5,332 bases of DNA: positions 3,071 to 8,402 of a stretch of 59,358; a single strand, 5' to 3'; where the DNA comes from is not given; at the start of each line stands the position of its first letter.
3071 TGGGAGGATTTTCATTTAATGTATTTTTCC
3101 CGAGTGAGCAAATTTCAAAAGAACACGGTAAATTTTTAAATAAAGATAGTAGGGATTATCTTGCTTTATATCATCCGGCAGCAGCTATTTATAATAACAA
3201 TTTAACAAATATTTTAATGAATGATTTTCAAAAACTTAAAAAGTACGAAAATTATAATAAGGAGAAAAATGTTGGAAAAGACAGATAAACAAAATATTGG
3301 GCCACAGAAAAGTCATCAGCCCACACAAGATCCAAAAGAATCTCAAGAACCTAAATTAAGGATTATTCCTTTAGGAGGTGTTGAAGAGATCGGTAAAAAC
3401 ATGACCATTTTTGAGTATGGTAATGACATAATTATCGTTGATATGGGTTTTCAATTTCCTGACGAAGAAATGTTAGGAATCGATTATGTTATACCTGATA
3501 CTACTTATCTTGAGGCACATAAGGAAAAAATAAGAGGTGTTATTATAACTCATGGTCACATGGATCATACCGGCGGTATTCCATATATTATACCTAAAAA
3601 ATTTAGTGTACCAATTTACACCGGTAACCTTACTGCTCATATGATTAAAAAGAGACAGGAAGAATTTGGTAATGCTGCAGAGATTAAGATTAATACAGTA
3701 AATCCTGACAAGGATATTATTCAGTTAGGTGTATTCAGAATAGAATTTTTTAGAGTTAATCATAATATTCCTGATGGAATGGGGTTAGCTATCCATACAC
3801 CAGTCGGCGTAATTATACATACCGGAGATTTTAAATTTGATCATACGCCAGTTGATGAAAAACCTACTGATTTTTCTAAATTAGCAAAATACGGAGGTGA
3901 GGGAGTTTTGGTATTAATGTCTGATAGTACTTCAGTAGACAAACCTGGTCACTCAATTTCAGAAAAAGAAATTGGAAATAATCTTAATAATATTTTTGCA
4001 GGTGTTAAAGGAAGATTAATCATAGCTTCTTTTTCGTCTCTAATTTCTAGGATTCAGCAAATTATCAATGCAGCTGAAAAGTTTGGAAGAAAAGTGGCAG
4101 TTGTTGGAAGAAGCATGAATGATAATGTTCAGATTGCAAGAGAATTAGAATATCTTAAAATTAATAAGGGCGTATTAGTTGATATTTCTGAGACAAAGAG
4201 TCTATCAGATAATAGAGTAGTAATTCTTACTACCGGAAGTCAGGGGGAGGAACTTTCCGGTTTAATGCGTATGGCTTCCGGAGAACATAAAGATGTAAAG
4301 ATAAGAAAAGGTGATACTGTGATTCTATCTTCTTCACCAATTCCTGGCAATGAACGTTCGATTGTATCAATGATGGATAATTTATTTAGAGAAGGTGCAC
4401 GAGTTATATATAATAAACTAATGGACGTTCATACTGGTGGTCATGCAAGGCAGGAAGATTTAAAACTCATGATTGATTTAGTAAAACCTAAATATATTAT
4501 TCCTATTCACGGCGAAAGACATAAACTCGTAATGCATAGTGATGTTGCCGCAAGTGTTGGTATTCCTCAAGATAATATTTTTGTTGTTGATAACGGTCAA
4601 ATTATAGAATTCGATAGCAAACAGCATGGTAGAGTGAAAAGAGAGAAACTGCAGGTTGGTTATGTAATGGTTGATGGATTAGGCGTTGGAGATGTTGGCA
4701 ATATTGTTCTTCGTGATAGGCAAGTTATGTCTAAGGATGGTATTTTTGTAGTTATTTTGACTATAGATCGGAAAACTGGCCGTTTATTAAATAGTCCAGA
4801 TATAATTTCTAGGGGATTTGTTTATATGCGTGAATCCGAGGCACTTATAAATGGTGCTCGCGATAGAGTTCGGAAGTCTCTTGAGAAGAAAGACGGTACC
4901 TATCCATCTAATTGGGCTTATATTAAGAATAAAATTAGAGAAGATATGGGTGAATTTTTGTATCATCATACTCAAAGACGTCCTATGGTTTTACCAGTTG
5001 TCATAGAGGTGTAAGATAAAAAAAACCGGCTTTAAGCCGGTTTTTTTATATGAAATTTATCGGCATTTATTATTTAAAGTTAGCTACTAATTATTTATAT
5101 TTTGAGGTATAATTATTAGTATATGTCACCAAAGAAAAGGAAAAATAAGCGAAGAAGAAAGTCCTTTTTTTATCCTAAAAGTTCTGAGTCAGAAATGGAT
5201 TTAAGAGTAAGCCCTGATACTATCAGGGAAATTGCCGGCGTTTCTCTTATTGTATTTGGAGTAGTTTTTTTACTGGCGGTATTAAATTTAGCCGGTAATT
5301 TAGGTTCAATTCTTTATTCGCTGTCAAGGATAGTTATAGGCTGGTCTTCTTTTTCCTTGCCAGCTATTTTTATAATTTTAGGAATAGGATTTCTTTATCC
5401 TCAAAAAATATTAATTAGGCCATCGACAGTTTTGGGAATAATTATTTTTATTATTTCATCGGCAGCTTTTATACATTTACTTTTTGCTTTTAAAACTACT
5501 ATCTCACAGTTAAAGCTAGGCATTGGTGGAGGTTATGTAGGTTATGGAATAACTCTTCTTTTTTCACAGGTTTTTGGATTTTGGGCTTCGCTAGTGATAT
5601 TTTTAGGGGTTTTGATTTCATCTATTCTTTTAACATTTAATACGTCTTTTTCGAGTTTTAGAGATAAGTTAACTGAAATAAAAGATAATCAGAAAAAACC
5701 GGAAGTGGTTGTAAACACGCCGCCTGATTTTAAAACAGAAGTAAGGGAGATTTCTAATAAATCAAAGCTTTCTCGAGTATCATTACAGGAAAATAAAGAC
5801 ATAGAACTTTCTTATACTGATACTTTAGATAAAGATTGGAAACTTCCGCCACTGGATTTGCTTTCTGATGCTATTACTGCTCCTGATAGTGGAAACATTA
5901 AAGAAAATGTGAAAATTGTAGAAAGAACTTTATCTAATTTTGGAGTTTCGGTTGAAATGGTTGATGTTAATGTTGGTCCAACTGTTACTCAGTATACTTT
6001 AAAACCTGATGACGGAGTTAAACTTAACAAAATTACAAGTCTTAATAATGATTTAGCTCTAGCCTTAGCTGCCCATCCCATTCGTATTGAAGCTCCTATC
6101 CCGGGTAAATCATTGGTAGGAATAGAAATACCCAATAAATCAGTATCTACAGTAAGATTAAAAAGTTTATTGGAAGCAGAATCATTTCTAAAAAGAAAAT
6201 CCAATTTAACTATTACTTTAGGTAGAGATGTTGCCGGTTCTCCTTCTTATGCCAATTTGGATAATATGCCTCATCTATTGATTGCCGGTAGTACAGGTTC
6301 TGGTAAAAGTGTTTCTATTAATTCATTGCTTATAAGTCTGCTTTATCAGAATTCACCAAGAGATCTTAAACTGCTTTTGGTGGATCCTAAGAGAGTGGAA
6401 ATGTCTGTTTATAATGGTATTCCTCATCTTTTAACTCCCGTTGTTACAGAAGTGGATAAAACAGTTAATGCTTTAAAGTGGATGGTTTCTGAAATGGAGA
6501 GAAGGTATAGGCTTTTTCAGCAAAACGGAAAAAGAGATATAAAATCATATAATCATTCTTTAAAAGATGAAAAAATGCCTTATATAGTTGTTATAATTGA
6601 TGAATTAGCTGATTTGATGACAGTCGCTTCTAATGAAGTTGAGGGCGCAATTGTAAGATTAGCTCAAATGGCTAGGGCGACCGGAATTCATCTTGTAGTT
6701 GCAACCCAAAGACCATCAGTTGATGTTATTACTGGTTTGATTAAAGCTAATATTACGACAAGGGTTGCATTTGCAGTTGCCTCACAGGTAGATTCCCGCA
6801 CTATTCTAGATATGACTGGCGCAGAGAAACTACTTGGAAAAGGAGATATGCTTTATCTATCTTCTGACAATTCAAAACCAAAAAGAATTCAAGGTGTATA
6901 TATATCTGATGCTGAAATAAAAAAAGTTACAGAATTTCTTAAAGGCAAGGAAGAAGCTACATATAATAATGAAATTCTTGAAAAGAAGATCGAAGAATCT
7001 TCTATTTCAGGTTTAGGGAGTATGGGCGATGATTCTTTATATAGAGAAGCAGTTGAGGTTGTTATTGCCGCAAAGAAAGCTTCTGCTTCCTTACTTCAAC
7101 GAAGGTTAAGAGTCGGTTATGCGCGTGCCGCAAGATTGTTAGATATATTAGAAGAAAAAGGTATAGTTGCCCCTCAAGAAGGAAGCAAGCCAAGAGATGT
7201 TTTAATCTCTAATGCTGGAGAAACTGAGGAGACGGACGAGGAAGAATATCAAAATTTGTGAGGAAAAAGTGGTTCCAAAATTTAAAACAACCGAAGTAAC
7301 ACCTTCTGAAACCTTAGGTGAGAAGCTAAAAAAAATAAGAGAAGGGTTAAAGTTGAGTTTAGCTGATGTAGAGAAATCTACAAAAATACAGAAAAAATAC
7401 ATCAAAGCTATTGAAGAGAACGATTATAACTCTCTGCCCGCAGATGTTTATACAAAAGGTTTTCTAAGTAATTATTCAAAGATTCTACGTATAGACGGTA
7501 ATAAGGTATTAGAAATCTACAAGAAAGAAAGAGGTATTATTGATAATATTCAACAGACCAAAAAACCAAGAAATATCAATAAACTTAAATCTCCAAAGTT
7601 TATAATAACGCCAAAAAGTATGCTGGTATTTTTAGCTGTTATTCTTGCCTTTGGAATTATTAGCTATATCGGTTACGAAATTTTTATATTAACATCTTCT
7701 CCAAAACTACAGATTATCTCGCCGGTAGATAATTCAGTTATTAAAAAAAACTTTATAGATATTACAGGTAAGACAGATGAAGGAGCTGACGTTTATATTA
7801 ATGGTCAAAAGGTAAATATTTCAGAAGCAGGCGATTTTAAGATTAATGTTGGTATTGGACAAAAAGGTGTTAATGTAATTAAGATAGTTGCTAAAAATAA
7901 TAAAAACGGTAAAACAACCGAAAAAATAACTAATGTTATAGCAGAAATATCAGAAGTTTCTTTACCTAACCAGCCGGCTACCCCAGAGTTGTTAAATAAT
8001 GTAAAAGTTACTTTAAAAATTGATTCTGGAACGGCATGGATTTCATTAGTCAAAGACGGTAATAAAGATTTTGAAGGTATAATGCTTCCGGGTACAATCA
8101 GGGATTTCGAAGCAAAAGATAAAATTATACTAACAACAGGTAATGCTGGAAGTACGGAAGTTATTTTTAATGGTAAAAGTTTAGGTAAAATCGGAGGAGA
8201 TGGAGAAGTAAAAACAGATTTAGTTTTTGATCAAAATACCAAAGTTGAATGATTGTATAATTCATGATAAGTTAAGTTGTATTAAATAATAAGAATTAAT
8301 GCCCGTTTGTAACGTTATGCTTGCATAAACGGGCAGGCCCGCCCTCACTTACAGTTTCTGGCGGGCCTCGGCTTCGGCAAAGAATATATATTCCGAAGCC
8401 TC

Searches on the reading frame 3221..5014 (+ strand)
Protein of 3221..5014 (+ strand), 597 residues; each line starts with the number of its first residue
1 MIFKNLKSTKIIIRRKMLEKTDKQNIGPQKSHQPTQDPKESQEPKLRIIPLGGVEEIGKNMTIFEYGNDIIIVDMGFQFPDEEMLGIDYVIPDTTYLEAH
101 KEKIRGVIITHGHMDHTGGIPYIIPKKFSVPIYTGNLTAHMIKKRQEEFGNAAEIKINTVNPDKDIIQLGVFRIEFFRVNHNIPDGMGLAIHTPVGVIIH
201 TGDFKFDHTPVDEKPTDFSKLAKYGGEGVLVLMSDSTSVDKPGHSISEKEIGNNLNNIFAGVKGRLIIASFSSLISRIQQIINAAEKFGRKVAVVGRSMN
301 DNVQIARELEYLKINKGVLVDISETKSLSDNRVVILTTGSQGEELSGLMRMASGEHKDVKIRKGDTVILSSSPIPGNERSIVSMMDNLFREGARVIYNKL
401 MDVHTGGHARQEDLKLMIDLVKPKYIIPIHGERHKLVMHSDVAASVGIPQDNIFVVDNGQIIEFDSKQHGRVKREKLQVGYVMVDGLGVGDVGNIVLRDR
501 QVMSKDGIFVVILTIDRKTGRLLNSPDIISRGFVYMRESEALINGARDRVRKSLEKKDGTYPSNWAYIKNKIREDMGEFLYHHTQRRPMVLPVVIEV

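Call 89: search_protein_families(library=ncbifam, max_evalue=0.01, proteins=[window:3221-5014:+])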
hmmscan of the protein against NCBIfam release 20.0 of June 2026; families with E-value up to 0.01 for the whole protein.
window:3221-5014:+ (597 aa): 27 families (the best 25 are shown)
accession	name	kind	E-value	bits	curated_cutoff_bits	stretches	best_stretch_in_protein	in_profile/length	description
NF047419.1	RNase_J1_RnjA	exception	3.3e-205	682.9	820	1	47-596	3-548/549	ribonuclease J1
TIGR00649.1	MG423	subfamily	2.3e-179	597.3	400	1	47-594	2-545/546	RNase J family beta-CASP ribonuclease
TIGR03675.1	arCOG00543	equivalog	4.6e-16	58.2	580.2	1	16-147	145-272/631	beta-CASP ribonuclease aCPSF1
NF012229.1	bla_class_B_core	domain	3.2e-08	33.8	100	1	97-167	45-108/139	metallo-beta-lactamase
NF033088.2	bla_subclass_B1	equivalog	4.2e-06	26.5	200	1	56-151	28-114/217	subclass B1 metallo-beta-lactamase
NF045584.1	cas14_MBL_CASP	equivalog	8.1e-06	24.4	800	1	47-139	2-86/612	type VII CRISPR-associated protein Cas14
NF047975.1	blaPYX_B1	exception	1.5e-05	24.5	473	1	60-147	64-142/245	PYX family subclass B1 metallo-beta-lactamase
NF008580.0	PRK11539.1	equivalog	8.1e-05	21.2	969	1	64-135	518-585/758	ComEC family protein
TIGR03413.1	GSH_gloB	equivalog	9.3e-05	21.9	200.8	1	94-156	34-93/248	hydroxyacylglutathione hydrolase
TIGR02651.1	RNase_Z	equivalog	0.00015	20.9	292.95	1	100-184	48-141/302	ribonuclease Z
NF008887.0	PRK11921.1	equivalog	0.00015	20.7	635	1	100-156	68-124/396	anaerobic nitric oxide reductase flavorubredoxin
NF012145.1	blaDIM_SIM_IMP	exception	0.00018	21.3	288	1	96-148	56-106/209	DIM/SIM/IMP family subclass B1 metallo-beta-lactamase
NF012137.0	bla_xUS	exception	0.00035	20.1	400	1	98-148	81-129/246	MUS/TUS/MOC family subclass B1 metallo-beta-lactamase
NF002553.0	PRK02113.1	equivalog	0.00043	19.8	386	1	97-182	60-152/252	MBL fold metallo-hydrolase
NF012147.1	blaIMP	exception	0.00045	19.5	460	1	99-146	83-128/245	IMP family subclass B1 metallo-beta-lactamase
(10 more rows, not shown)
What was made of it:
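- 3221..5014 (+): RNase J gene. Context only: the organism has a 5'-to-3' exoribonuclease, which the roadblock model requires. NCBIfam TIGR00649, 597 bits against a cutoff of 400 (call 89).
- Closest known: 5' stabiliser leaders of Gram-positive mRNAs. Same: A stable stem-loop or a strongly bound SD close to the 5' end protects the downstream message from 5'-to-3' decay by RNase J. The organism here encodes RNase J (call 89).
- RNase J is encoded in the window (call 89).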

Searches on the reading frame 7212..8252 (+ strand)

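Call 21: search_protein_families(library=pfam, proteins=[window:7212-8252:+])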
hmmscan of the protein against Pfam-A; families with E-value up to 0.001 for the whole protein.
window:7212-8252:+ (346 aa): 4 families
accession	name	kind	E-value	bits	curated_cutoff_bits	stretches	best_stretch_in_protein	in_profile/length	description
PF13413.12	HTH_25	-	1.2e-20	73.5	24.6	1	39-98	2-61/62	Helix-turn-helix domain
PF13464.11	RodZ_C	-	2.4e-11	43.8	23.9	1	272-334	5-69/72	RodZ C-terminal domain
PF12844.13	HTH_19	-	9.6e-10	38.7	30.2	1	36-79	1-43/64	Helix-turn-helix domain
PF09136.16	Glucodextran_B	-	9.7e-10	38.7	27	1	164-240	1-78/83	Glucodextranase, domain B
